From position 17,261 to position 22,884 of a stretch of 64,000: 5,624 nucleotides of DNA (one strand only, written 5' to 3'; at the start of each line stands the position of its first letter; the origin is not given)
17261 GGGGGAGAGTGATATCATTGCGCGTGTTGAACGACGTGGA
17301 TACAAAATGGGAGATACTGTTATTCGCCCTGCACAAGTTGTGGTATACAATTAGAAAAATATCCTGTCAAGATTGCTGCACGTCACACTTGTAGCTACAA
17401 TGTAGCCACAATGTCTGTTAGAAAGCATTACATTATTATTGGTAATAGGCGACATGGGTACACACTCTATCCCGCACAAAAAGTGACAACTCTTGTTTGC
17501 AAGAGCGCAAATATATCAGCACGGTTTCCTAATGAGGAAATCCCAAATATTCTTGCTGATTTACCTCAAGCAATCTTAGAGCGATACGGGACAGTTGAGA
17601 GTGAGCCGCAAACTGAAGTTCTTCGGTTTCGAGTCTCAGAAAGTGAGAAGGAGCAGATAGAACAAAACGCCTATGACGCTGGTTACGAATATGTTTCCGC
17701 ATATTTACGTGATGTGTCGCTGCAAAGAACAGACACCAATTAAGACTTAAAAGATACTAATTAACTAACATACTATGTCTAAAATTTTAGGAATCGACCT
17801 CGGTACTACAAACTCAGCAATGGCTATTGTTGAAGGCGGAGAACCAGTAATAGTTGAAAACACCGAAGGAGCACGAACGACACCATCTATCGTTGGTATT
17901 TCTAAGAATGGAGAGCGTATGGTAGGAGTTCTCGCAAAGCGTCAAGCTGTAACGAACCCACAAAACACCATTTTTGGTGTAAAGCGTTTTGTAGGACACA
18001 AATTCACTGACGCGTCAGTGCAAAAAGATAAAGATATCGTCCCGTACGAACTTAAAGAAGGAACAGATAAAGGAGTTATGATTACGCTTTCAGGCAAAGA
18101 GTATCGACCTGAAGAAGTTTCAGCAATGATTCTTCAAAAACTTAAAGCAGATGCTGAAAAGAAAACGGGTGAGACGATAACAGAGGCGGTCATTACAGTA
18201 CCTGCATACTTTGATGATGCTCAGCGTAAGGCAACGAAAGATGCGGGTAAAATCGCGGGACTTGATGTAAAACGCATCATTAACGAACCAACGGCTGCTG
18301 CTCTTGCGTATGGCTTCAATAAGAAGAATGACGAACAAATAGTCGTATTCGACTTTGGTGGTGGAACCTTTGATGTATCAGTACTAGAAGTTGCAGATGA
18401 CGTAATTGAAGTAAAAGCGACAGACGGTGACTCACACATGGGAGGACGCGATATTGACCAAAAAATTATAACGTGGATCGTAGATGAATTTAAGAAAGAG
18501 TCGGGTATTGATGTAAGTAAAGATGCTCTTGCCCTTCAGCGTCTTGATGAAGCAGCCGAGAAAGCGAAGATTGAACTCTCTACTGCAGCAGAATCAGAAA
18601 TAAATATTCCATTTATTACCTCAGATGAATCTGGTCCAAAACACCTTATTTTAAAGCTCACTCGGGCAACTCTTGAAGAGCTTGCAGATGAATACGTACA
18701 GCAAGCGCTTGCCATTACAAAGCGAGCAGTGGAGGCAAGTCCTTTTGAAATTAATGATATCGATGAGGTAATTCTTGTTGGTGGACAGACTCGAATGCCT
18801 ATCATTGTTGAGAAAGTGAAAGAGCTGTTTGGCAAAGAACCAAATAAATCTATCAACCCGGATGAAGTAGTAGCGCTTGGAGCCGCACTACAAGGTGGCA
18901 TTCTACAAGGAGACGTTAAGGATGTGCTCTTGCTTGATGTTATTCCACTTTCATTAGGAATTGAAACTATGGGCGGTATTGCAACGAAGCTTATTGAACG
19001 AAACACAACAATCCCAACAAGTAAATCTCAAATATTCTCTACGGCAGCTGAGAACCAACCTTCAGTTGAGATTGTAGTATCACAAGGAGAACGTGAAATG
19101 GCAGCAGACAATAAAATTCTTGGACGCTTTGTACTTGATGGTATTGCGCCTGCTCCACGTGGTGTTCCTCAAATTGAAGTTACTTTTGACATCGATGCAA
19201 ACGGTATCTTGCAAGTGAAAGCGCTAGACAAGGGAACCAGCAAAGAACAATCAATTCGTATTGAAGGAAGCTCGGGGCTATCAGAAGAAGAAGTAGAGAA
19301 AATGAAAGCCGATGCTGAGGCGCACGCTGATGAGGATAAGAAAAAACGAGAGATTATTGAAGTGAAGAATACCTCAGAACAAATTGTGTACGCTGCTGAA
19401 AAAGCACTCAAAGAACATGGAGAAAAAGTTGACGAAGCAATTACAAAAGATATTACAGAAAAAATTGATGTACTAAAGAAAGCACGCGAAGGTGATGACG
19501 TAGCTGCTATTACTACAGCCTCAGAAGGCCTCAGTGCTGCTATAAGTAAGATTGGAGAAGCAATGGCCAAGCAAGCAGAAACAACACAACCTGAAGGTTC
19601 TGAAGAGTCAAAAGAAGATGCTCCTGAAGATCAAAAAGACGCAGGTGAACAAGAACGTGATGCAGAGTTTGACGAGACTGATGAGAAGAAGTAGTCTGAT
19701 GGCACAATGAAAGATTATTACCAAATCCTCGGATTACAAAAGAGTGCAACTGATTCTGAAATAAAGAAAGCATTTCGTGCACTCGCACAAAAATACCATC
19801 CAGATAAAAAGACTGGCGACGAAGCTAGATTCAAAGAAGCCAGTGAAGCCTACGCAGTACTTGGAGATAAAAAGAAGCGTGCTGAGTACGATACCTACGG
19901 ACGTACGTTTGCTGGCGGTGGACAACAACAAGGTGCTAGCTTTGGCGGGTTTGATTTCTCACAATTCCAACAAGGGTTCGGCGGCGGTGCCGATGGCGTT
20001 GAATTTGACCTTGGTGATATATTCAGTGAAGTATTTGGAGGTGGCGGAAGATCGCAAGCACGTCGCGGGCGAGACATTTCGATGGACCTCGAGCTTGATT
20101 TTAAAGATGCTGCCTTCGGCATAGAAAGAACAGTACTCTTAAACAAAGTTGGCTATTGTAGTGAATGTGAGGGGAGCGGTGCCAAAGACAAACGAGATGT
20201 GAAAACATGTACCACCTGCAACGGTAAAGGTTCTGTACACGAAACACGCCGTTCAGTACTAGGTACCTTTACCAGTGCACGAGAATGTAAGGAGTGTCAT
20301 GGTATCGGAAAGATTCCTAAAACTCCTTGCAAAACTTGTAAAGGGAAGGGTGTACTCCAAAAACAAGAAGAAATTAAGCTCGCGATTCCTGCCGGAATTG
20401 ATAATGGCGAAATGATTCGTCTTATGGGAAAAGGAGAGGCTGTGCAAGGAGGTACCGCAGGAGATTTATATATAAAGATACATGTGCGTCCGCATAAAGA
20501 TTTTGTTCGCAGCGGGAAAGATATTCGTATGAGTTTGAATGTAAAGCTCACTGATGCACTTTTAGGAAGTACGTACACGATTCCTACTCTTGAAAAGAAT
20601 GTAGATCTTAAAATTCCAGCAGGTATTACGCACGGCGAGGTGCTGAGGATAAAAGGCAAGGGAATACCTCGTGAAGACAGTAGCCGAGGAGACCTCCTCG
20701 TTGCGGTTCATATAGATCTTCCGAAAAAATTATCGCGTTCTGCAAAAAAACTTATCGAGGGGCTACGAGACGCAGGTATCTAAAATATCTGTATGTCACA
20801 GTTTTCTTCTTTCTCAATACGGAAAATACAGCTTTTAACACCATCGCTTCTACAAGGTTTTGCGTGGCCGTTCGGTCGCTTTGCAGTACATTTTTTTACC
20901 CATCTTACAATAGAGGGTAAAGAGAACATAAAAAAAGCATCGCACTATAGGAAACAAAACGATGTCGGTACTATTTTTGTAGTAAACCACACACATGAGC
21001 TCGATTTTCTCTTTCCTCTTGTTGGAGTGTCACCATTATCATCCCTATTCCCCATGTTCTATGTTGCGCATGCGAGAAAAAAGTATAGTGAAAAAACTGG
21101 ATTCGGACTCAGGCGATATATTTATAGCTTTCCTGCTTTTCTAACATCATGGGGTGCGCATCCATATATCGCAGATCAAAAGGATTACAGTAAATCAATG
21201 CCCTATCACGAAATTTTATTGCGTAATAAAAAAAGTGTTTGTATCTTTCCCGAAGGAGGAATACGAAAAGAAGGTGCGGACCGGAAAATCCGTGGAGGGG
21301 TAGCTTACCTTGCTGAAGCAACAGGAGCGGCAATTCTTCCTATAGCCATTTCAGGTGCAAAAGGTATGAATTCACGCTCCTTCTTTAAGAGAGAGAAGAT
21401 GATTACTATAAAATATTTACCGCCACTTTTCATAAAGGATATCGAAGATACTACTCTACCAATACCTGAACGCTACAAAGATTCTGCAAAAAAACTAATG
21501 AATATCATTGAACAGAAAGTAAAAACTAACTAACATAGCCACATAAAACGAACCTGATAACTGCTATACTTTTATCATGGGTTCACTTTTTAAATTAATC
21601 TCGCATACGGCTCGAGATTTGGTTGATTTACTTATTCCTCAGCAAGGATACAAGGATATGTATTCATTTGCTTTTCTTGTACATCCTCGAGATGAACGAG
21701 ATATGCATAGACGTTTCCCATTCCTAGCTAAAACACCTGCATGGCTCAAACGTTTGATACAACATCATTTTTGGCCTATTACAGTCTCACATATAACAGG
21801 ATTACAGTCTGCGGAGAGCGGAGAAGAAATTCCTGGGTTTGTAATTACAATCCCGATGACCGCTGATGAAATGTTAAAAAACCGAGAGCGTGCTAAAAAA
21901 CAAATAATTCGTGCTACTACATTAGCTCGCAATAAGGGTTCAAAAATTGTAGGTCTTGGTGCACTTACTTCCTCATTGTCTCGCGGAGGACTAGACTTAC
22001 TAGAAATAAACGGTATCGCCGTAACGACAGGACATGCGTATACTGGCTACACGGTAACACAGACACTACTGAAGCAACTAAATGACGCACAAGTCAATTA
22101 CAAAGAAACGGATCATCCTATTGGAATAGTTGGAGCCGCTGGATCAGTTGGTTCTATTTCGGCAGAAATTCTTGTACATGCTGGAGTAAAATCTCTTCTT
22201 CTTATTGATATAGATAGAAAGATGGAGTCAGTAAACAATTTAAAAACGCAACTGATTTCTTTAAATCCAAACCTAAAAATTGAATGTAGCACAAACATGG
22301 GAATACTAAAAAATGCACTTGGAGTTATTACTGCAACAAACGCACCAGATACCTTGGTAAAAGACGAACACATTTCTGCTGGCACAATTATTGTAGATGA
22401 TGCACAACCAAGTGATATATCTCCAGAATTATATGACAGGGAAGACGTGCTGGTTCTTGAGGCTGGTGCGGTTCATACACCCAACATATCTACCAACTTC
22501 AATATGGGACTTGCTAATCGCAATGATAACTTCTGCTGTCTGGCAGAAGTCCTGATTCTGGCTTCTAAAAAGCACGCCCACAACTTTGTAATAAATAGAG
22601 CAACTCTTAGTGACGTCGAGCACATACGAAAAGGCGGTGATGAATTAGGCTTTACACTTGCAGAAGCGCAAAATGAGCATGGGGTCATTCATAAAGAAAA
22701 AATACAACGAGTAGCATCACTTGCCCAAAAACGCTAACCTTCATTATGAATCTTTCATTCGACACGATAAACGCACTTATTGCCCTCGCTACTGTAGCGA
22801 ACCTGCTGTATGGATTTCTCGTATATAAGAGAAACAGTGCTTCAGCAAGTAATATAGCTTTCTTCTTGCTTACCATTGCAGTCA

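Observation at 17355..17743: RHH-domain gene with a palindromic operator inserted between grpE and dnaK; possible substitute heat-shock regulator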

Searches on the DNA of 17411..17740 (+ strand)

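Call 48: search_rna_families(sources=[L012, L013], threshold=evalue, max_evalue=0.1)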
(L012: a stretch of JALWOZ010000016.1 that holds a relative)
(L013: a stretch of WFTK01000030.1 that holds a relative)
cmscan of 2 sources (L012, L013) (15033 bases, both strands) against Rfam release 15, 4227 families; matches with E-value up to 0.1: 8.
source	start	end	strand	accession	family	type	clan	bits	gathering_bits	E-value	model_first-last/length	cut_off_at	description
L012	7685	7758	+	RF00005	tRNA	Gene; tRNA;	CL00001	70.2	29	6.4e-14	1-71/71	no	tRNA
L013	2819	2892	+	RF00005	tRNA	Gene; tRNA;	CL00001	70.2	29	6.4e-14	1-71/71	no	tRNA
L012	8224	8296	+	RF00005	tRNA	Gene; tRNA;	CL00001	68.6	29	1.8e-13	1-71/71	no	tRNA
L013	3084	3156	+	RF00005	tRNA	Gene; tRNA;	CL00001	68.5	29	2e-13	1-71/71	no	tRNA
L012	8098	8170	+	RF00005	tRNA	Gene; tRNA;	CL00001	65.5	29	1.3e-12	1-71/71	no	tRNA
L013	3008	3080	+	RF00005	tRNA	Gene; tRNA;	CL00001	65.5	29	1.3e-12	1-71/71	no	tRNA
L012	7557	7630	+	RF00005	tRNA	Gene; tRNA;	CL00001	62.3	29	9.9e-12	1-71/71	no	tRNA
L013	2695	2768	+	RF00005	tRNA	Gene; tRNA;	CL00001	62.3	29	9.9e-12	1-71/71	no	tRNA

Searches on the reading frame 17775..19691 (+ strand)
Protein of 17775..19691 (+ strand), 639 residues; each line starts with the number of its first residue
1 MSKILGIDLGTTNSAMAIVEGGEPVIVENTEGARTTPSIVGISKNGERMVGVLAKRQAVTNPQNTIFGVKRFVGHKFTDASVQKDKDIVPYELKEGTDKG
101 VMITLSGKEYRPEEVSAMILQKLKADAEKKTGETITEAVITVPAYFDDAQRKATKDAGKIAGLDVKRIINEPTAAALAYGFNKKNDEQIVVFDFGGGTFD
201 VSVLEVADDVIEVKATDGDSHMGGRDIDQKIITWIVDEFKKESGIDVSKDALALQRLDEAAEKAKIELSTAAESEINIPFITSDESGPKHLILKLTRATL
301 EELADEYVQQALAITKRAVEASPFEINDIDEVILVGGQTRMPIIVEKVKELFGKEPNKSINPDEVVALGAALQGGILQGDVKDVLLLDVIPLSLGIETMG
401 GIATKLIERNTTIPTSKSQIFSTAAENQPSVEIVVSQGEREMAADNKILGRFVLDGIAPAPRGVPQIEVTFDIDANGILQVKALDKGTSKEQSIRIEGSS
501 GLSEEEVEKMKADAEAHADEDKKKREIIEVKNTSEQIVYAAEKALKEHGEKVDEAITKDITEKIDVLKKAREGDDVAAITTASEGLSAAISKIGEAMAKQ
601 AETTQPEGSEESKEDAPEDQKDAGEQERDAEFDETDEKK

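Call 7: search_protein_families(library=pfam, proteins=[window:17775-19691:+], max_evalue=1)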
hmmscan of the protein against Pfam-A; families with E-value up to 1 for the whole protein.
window:17775-19691:+ (639 aa): 6 families
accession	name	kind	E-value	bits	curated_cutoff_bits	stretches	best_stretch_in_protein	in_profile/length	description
PF00012.26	HSP70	-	5.3e-243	808.1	20.6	1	4-598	1-598/599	Hsp70 protein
PF06723.19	MreB_Mbl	-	3.5e-14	52.8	27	1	116-371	74-316/327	MreB/Mbl protein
PF02782.22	FGGY_C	-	0.014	15.6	27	1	292-375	120-195/198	FGGY family of carbohydrate kinases, C-terminal domain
PF13062.12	DUF3924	-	0.036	14.5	21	0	557-581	9-33/62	Protein of unknown function (DUF3924)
PF01968.24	Hydantoinase_A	-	0.15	11.7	22.9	1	166-205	56-97/291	Hydantoinase/oxoprolinase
PF14795.11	Leucyl-specific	-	0.24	12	25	1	488-519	16-48/56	Leucine-tRNA synthetase-specific domain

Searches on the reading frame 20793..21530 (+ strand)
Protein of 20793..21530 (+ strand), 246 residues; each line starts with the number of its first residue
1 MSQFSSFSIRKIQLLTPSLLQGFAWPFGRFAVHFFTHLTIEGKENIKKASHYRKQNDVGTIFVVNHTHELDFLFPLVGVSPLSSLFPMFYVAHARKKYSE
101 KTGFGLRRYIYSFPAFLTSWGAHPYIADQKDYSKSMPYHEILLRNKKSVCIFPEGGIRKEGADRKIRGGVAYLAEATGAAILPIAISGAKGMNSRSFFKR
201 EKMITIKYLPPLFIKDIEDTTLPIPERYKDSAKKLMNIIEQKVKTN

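Call 61: search_protein_families(library=pfam, proteins=[window:20793-21530:+], max_evalue=0.001)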
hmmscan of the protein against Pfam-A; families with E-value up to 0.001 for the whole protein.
window:20793-21530:+ (246 aa): 1 family
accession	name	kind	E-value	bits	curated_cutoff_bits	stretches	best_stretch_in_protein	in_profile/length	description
PF01553.26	Acyltransferase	-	2.7e-12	47.1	23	1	38-187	2-132/132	Acyltransferase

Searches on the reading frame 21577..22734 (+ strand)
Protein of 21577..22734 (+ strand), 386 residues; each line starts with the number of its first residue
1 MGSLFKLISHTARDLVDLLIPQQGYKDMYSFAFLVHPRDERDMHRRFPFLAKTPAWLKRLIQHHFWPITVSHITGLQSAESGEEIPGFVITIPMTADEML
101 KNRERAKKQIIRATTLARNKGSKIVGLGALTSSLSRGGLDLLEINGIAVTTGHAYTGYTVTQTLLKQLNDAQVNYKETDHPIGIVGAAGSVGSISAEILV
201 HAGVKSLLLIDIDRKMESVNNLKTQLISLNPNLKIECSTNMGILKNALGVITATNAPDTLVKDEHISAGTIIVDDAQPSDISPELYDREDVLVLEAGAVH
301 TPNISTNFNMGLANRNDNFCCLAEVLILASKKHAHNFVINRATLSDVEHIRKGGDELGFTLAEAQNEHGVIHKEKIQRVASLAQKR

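Call 61: search_protein_families(library=pfam, proteins=[window:21577-22734:+], max_evalue=0.001)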
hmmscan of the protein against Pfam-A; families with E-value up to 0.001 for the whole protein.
window:21577-22734:+ (386 aa): 2 families
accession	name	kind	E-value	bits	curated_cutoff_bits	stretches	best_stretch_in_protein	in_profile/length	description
PF01488.26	Shikimate_DH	-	1.1e-06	29.2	24.3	1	179-293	12-129/138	Shikimate / quinate 5-dehydrogenase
PF00899.27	ThiF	-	0.00041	20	28.1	1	182-226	23-64/238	ThiF family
